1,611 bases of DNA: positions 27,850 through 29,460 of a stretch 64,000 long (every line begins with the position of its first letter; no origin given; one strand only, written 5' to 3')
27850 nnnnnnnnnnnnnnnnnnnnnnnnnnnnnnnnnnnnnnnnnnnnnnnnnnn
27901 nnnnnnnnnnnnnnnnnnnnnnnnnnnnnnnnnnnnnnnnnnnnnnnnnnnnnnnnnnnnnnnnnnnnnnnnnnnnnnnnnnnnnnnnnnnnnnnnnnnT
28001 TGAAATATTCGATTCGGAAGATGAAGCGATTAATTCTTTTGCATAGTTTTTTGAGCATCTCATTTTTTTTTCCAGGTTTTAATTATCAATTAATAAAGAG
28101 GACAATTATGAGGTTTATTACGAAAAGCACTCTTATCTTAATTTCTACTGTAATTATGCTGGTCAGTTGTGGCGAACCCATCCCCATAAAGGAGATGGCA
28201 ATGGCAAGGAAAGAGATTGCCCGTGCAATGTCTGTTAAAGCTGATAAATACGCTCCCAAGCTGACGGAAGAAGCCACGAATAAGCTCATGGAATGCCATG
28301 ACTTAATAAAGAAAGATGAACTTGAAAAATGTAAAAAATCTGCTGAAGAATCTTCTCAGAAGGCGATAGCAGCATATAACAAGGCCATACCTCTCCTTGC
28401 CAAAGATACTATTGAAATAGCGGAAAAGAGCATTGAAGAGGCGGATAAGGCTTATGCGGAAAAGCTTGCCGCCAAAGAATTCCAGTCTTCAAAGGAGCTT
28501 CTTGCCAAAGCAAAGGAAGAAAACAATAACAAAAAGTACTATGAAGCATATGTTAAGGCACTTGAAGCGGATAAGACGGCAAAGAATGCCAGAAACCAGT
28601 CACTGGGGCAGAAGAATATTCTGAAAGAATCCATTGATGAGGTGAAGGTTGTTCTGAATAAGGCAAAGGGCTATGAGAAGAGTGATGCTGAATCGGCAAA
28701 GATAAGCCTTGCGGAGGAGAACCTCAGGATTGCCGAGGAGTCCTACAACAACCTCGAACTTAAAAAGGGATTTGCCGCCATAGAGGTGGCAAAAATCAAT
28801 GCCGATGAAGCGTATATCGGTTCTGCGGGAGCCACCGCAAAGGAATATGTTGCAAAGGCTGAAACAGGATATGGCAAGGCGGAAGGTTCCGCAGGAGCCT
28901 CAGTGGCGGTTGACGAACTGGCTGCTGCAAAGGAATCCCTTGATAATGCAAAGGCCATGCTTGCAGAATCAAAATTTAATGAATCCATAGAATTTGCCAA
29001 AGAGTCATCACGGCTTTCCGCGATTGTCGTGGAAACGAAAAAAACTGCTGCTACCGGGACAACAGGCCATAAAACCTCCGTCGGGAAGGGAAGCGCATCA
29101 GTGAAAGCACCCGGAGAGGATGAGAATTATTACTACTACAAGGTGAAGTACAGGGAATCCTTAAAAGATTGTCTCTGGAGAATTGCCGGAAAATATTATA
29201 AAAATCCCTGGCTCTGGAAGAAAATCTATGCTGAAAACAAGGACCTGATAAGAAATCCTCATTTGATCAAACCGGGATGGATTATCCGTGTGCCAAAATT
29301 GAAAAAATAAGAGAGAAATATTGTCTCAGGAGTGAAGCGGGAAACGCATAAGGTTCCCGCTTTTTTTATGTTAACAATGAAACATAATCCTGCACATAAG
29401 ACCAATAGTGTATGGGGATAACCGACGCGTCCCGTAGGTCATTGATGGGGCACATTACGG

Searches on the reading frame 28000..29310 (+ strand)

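Call 70: search_protein_families(library=pfam, proteins=[window:28000-29310:+], max_evalue=0.00001)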
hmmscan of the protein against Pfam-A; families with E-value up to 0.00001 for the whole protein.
window:28000-29310:+ (436 aa): 1 family
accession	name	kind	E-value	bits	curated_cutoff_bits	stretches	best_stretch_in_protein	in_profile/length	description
PF14346.11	DUF4398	-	2.2e-06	28.5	27.9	0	284-350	3-69/78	Domain of unknown function (DUF4398)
